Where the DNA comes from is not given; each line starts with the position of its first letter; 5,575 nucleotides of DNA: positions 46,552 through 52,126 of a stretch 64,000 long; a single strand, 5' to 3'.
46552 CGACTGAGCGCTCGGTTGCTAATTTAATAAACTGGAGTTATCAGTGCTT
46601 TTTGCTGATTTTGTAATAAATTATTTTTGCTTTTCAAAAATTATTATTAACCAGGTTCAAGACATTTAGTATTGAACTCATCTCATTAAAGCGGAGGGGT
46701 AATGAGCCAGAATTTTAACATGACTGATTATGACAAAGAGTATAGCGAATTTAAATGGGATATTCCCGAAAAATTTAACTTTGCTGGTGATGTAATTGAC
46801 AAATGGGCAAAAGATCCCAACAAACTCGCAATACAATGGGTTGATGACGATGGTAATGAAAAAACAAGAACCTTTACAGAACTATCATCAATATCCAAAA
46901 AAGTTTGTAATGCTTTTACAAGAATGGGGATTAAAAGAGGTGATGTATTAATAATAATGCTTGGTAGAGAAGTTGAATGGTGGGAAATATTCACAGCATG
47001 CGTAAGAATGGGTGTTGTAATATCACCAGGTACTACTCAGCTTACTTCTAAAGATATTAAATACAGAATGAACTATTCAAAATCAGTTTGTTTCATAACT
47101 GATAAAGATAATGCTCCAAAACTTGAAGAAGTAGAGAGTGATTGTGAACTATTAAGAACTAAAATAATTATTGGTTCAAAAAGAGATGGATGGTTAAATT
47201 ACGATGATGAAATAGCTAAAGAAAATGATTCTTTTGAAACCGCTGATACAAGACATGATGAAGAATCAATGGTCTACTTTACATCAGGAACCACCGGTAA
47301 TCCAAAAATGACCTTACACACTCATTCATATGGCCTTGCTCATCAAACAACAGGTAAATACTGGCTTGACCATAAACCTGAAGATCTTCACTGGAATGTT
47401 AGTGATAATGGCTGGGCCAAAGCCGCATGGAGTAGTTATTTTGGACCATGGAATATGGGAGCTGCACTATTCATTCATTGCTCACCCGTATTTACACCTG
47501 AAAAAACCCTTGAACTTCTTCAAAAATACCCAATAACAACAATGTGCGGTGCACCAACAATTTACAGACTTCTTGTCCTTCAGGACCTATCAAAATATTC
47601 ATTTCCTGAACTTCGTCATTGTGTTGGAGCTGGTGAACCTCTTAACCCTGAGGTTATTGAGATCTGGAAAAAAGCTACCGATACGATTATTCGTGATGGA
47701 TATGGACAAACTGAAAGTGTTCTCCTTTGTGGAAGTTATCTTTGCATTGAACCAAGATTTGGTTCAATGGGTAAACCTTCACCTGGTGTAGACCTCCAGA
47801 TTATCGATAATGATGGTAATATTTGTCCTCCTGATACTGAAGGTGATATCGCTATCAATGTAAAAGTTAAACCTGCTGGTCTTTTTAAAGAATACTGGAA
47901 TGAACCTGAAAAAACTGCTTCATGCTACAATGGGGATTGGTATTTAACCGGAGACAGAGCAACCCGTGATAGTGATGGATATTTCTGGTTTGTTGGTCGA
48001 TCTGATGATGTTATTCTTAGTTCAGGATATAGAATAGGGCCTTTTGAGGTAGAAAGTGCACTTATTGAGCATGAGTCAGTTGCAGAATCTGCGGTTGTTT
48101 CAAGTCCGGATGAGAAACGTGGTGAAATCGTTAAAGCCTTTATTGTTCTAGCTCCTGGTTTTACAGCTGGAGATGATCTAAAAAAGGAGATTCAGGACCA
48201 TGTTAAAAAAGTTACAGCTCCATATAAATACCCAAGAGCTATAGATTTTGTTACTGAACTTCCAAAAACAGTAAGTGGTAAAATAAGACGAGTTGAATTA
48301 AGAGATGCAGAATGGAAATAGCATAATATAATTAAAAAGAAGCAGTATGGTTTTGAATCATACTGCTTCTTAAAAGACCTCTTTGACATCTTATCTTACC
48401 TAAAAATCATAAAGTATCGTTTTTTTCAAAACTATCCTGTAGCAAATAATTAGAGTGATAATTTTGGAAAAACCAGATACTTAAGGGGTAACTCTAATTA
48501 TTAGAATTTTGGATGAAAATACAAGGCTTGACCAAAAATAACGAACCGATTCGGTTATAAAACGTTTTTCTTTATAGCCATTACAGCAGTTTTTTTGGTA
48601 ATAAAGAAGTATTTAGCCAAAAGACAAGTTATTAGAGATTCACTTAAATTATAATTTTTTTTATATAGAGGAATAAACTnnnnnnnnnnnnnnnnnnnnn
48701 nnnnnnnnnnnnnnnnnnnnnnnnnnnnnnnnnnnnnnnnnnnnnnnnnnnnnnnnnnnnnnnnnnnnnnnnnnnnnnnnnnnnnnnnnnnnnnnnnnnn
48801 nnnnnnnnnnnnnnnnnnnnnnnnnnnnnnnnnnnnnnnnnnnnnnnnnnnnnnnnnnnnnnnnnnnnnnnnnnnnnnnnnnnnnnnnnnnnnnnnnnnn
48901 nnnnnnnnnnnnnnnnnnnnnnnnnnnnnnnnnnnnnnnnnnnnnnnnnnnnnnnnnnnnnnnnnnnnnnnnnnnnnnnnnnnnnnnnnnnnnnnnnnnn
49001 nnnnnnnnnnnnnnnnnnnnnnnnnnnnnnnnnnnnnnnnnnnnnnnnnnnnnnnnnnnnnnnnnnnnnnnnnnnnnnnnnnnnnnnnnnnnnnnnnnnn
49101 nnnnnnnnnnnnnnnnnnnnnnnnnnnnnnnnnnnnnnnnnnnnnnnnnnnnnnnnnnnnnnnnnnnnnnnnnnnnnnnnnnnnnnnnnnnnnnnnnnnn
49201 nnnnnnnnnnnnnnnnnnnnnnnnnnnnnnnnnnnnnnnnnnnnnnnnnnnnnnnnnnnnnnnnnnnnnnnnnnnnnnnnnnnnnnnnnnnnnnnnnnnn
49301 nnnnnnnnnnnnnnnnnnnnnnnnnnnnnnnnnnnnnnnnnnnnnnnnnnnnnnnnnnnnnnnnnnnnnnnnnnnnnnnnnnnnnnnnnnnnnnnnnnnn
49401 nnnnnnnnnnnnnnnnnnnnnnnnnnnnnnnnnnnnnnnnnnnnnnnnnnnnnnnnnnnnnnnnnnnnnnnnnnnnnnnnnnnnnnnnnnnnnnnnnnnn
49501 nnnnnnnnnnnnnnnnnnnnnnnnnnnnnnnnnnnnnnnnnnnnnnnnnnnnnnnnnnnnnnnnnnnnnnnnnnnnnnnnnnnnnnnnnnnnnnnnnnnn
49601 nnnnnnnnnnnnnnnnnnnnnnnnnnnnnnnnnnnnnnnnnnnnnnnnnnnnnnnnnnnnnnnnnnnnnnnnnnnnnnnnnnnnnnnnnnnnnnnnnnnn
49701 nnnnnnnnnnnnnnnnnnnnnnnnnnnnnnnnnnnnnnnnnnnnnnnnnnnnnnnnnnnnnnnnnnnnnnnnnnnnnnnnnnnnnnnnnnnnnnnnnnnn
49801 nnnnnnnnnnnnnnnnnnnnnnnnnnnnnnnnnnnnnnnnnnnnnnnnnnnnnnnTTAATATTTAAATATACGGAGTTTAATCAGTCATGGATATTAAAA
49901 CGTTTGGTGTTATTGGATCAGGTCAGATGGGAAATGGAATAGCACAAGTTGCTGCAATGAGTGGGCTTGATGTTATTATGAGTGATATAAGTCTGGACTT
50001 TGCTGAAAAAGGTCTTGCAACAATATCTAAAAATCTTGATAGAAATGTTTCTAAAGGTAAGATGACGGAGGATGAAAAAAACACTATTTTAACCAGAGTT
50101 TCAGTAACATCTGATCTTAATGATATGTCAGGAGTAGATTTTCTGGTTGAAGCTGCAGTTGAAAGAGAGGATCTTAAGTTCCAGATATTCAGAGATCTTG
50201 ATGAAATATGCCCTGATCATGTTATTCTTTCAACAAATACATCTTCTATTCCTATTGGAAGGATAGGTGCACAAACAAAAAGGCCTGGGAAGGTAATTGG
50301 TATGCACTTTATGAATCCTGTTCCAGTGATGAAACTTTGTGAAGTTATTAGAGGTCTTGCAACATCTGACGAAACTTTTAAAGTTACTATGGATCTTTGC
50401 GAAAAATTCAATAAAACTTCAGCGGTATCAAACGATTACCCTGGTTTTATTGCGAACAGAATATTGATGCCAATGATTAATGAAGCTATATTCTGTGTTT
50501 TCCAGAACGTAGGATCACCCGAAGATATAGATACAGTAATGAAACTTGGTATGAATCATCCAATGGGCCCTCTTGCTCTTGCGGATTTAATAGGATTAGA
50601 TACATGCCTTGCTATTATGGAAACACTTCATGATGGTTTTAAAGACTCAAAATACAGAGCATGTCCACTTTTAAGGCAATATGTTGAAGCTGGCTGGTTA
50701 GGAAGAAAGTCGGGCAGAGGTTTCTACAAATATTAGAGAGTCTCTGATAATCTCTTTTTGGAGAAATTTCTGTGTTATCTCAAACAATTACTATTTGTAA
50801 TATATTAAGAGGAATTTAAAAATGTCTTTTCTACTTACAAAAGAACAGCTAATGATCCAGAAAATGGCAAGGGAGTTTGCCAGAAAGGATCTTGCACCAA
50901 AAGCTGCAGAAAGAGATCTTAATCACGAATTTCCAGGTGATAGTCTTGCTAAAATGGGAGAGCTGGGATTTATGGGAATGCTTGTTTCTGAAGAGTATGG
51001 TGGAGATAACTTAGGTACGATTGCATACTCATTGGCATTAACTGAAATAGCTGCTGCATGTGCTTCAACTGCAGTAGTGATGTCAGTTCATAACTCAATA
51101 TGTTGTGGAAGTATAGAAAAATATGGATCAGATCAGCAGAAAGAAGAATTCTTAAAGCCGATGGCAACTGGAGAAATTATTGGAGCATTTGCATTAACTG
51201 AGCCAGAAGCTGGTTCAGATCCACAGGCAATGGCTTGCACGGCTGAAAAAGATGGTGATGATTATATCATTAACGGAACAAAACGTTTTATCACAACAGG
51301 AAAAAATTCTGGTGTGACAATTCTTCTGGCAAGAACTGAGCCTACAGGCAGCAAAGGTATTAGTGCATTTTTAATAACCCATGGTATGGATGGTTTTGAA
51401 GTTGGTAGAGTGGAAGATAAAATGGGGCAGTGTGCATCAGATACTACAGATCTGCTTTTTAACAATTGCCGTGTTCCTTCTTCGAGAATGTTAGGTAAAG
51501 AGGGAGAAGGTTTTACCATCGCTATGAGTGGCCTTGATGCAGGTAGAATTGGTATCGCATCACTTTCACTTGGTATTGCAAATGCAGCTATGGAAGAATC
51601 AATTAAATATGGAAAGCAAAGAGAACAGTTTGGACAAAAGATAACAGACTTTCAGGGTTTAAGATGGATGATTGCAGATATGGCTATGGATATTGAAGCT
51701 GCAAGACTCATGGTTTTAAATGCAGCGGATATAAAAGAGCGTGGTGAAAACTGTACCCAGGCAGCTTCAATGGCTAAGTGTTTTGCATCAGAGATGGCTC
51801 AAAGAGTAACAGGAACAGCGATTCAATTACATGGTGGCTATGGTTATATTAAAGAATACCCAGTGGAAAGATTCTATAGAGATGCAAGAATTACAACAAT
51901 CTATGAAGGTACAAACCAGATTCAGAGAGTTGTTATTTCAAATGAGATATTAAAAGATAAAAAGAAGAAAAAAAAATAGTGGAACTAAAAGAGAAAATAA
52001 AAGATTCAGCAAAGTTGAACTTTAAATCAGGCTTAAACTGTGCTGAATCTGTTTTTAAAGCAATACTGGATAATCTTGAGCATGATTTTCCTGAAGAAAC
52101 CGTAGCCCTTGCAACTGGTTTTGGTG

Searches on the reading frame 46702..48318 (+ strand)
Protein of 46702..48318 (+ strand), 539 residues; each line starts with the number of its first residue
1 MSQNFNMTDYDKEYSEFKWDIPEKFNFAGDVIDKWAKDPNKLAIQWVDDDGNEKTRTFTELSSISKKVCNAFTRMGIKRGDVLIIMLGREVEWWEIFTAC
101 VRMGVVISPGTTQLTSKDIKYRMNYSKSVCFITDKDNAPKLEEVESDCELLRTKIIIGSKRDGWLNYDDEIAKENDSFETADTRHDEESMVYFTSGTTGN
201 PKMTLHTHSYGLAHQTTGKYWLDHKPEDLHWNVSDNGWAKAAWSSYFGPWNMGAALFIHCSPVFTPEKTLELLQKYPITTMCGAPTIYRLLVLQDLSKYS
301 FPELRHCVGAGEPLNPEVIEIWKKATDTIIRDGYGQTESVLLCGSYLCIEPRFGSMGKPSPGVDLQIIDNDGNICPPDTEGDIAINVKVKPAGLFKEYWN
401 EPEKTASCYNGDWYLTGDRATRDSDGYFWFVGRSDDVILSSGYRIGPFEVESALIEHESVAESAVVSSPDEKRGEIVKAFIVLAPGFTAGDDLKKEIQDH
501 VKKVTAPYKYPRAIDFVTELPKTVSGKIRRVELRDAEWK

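Call 50: search_protein_families(library=pfam, proteins=[window:46702-48318:+], max_evalue=0.001)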
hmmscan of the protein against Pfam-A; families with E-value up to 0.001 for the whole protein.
window:46702-48318:+ (539 aa): 2 families
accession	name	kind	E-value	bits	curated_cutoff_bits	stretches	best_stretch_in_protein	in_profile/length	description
PF00501.34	AMP-binding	-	1.5e-59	202.2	29.9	1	35-399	5-384/384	AMP-binding enzyme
PF13193.12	AMP-binding_C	-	2.3e-23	83.4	24.5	1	449-527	1-76/76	AMP-binding enzyme C-terminal domain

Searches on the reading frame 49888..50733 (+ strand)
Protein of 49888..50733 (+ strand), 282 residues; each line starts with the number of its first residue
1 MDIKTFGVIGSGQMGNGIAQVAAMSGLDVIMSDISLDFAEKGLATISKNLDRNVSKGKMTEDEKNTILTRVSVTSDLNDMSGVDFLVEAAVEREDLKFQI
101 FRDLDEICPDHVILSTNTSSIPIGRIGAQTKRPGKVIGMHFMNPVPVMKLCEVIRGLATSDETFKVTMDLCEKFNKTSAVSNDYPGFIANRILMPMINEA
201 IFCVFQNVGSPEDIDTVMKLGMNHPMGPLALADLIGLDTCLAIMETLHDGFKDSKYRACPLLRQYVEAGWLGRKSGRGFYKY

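Call 50: search_protein_families(library=pfam, proteins=[window:49888-50733:+], max_evalue=0.001)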
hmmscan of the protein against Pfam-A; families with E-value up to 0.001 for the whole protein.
window:49888-50733:+ (282 aa): 2 families
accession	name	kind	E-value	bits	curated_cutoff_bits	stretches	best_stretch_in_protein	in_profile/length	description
PF02737.24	3HCDH_N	-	7.5e-61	205.6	22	1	7-183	3-179/180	3-hydroxyacyl-CoA dehydrogenase, NAD binding domain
PF00725.27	3HCDH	-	2.2e-37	127.9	22.1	1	186-282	1-97/97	3-hydroxyacyl-CoA dehydrogenase, C-terminal domain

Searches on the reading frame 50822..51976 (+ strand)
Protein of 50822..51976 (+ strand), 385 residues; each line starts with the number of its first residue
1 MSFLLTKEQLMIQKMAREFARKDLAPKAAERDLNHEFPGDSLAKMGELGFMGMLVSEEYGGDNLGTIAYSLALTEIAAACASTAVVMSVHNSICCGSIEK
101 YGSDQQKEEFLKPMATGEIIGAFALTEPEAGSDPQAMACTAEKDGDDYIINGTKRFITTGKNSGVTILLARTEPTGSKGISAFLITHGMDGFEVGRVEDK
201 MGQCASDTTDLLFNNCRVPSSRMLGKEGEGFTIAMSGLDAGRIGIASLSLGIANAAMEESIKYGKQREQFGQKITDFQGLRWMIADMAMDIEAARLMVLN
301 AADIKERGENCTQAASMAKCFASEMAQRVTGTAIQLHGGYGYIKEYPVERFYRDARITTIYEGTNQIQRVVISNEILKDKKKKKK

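Call 50: search_protein_families(library=pfam, proteins=[window:50822-51976:+], max_evalue=0.001)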
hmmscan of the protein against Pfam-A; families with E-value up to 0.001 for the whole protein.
window:50822-51976:+ (385 aa): 5 families
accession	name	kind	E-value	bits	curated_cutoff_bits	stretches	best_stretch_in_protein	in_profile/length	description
PF00441.29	Acyl-CoA_dh_1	-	8.7e-53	178.9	22.4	1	228-376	1-149/150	Acyl-CoA dehydrogenase, C-terminal domain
PF02771.21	Acyl-CoA_dh_N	-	3.3e-38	131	22.9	1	6-118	1-113/113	Acyl-CoA dehydrogenase, N-terminal domain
PF08028.16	Acyl-CoA_dh_2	-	2e-26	93.3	22.7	1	243-365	1-133/134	Acyl-CoA dehydrogenase, C-terminal domain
PF02770.24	Acyl-CoA_dh_M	-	1.5e-24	86.4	33.3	1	122-216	1-97/97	Acyl-CoA dehydrogenase, middle domain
PF22924.1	ACOX_C_alpha1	-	2.3e-05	24.7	27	1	306-367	98-159/169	Acyl-CoA oxidase, C-alpha1 domain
